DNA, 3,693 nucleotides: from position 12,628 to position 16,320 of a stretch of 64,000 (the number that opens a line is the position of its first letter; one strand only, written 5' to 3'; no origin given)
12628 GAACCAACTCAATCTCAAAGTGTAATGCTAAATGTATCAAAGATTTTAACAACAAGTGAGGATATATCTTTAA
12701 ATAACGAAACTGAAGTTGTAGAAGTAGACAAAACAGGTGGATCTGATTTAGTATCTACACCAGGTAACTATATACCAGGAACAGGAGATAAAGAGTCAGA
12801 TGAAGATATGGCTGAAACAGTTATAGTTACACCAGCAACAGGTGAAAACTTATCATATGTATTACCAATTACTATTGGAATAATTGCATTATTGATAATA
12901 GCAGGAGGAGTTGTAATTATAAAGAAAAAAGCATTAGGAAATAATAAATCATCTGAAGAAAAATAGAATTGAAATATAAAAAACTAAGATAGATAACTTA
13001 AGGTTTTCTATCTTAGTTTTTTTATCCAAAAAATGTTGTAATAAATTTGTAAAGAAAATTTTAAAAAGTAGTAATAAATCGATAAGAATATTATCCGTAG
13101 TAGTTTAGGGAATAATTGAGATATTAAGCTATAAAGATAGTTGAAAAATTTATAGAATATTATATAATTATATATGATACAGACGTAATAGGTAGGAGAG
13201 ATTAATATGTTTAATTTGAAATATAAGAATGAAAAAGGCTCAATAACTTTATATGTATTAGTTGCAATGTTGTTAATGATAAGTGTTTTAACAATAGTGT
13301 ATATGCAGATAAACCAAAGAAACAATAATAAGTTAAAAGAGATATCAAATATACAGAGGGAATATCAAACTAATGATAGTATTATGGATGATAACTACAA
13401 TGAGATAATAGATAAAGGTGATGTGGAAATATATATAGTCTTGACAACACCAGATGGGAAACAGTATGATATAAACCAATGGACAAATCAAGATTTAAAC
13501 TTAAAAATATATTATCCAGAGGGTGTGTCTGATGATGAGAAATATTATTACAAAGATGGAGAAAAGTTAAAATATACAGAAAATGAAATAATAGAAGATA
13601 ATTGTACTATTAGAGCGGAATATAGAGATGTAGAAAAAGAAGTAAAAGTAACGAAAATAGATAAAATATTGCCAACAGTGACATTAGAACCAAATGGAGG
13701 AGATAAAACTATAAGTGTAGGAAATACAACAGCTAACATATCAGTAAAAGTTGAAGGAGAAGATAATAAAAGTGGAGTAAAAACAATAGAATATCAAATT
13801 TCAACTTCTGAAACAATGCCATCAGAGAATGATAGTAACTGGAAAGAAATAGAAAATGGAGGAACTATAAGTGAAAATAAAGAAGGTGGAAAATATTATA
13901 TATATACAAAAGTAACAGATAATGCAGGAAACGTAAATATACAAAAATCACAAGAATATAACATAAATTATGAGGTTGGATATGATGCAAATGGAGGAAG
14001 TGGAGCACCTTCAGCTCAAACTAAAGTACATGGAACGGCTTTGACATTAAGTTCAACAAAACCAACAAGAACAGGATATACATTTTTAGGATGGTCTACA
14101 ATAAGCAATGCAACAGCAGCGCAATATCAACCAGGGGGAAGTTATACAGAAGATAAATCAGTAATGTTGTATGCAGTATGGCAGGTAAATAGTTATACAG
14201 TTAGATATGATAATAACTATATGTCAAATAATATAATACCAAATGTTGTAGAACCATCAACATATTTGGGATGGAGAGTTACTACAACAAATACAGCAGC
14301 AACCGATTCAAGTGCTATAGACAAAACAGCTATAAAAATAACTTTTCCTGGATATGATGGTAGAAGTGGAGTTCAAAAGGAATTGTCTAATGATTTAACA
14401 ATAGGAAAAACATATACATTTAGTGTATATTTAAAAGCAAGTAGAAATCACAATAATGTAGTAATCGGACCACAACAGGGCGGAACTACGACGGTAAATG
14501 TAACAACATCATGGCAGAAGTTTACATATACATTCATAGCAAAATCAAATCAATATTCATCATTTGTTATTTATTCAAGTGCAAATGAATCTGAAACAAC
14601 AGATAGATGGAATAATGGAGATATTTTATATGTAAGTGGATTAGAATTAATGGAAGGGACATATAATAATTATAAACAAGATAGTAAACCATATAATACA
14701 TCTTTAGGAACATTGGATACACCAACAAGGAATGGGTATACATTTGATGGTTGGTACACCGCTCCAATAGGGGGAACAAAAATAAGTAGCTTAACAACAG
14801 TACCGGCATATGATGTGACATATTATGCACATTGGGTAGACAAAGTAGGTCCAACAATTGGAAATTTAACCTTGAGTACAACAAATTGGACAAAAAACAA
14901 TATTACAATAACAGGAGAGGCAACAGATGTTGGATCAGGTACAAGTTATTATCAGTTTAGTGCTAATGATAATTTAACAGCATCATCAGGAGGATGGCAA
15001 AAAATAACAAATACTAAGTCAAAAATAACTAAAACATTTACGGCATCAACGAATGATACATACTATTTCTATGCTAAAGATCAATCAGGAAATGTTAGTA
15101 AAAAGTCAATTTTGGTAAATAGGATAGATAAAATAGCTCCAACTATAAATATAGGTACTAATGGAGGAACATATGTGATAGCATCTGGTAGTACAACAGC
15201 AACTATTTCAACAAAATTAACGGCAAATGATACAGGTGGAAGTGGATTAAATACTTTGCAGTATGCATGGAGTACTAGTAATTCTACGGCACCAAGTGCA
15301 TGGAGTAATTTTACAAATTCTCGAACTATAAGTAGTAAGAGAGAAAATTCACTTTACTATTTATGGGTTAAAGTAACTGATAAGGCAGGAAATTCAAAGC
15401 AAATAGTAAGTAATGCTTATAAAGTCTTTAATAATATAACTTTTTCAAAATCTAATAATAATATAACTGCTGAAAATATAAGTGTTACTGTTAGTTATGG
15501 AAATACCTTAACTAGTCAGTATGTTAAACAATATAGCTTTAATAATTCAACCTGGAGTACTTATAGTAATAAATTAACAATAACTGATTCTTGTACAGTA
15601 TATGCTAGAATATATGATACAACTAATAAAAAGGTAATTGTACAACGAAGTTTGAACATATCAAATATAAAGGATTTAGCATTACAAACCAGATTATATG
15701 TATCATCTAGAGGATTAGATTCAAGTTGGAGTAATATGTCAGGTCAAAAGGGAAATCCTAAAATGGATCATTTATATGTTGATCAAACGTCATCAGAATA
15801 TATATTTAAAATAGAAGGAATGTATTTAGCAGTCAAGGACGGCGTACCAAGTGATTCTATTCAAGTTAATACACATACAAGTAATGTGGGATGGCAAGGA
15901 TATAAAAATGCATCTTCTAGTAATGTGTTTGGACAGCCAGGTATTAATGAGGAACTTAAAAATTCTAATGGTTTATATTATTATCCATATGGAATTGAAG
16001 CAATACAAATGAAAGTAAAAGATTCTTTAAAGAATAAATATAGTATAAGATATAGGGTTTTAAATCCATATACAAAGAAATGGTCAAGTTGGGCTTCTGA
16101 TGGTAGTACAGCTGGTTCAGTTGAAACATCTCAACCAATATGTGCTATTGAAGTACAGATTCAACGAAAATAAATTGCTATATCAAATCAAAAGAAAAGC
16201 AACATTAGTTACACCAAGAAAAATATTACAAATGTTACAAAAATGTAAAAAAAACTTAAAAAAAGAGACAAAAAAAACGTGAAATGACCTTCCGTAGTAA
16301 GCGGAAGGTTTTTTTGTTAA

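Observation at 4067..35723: Three tandem, anciently diverged A-B cassettes: six giant surface proteins filling 31.6 kb with no accessory genes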

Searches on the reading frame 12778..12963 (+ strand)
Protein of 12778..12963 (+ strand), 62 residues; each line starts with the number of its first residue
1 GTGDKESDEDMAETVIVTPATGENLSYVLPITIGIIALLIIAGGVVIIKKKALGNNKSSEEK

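Call 81: search_protein_families(library=ncbifam, proteins=[window:12778-12963:+], max_evalue=10)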
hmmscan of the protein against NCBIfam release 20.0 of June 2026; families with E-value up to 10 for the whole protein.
seq(62 aa): 3 families
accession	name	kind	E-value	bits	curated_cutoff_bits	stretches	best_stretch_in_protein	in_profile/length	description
TIGR03927.1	T7SS_EssA_Firm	equivalog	0.0072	16.2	32.45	1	20-51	118-149/151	type VII secretion protein EssA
TIGR01167.1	LPXTG_anchor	domain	0.0096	16.6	15.9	1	19-51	3-32/34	LPXTG cell wall anchor domain-containing protein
NF053819.1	EF0750_LPXTG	subfamily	0.09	13.3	47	1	17-51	72-105/105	EF2685/EF0750 family sortase-dependent surface protein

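Call 82: search_protein_families(library=pfam, proteins=[window:12778-12963:+], max_evalue=10)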
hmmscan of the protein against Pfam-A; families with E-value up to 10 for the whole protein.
seq(62 aa): 1 family
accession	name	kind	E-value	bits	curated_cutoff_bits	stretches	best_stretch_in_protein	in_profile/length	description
PF00746.26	Gram_pos_anchor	-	0.016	15.6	20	1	19-51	10-38/43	LPXTG cell wall anchor motif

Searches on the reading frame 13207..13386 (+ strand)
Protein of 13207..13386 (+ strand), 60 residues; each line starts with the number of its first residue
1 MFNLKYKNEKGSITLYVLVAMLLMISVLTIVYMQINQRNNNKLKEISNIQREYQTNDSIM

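Call 63: search_protein_families(library=ncbifam, proteins=[window:13207-13386:+], max_evalue=1)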
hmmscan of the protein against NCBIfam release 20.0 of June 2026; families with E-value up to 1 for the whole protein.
window:13207-13386:+ (60 aa): 7 families
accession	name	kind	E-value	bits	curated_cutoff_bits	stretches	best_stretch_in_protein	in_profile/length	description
NF041013.1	T4P_ComGE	equivalog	0.00096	19.2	49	1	7-54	1-47/83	competence type IV pilus minor pilin ComGE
TIGR02209.1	ftsL_broad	equivalog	0.0011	18.9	42.45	1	14-53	3-40/85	cell division protein FtsL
NF006749.0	PRK09272.1-2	subfamily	0.012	15.8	119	1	13-48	26-61/116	hypothetical protein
NF006751.0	PRK09272.1-4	subfamily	0.014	15.8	154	1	11-44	24-57/116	hypothetical protein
NF049847.1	FtsL_COG5462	equivalog_domain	0.038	13.6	50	1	18-54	5-40/85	cell division protein FtsL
NF042931.1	SAG1386_EF1546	equivalog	0.04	14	80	1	13-53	30-70/158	SAG1386/EF1546 family surface-associated protein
NF037980.1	T2SS_GspK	equivalog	0.085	12.4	130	1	18-55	6-43/307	type II secretion system minor pseudopilin GspK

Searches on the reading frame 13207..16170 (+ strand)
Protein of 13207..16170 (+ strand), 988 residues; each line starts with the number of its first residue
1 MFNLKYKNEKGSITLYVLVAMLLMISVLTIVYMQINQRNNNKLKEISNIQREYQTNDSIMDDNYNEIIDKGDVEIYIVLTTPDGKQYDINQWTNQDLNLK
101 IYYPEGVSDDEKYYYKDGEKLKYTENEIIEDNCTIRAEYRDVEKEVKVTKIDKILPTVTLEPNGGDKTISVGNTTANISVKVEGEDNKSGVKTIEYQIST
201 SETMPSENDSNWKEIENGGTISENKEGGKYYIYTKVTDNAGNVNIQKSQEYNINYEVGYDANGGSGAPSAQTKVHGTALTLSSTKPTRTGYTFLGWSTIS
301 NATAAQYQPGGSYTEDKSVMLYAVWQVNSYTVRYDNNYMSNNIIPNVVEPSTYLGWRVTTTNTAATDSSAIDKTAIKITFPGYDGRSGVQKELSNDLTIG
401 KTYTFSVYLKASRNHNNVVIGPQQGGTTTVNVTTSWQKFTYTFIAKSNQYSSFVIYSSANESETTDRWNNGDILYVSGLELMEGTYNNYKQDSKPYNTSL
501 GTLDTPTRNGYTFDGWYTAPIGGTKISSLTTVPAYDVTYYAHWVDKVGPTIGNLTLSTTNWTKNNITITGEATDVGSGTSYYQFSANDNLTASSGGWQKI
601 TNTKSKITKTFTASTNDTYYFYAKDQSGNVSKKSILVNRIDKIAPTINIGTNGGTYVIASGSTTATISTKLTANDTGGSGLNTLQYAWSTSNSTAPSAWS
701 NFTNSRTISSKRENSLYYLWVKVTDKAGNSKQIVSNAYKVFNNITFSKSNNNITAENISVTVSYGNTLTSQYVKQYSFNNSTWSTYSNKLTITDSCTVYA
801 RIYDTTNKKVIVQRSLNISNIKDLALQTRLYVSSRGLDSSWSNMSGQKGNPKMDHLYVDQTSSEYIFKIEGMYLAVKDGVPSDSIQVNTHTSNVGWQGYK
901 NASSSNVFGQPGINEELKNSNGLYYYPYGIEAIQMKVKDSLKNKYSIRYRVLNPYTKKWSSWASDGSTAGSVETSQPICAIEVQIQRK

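Call 8: search_protein_families(library=pfam, proteins=[window:13207-16170:+], max_evalue=0.01)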
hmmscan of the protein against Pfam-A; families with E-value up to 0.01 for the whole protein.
window:13207-16170:+ (988 aa): 2 families
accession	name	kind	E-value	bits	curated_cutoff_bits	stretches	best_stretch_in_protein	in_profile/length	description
PF09479.16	Flg_new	-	9.1e-23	80.6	27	2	255-324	1-65/65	Listeria-Bacteroides repeat domain (List_Bact_rpt)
PF07538.16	ChW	-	7.9e-06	26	22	0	959-985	7-33/35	Clostridial hydrophobic W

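Call 63: search_protein_families(library=ncbifam, proteins=[window:13207-16170:+], max_evalue=1)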
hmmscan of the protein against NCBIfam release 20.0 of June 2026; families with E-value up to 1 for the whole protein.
window:13207-16170:+ (988 aa): 5 families
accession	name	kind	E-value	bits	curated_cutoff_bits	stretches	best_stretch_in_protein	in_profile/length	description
TIGR02543.1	List_Bact_rpt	repeat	1.7e-09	37.9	20.95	2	506-543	1-40/44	TIGR02543 family repeat protein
NF047446.1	barrel_OmpL47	domain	8.5e-08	32.5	40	3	177-248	4-63/68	OmpL47-type beta-barrel domain-containing protein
NF048003.1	GTA_spike_fiber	domain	8.3e-07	29.7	36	1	354-486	16-166/182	phage head spike fiber domain-containing protein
TIGR02209.1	ftsL_broad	equivalog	0.043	13.8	42.45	1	14-54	3-41/85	cell division protein FtsL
NF041013.1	T4P_ComGE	equivalog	0.16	12.1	49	1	7-54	1-47/83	competence type IV pilus minor pilin ComGE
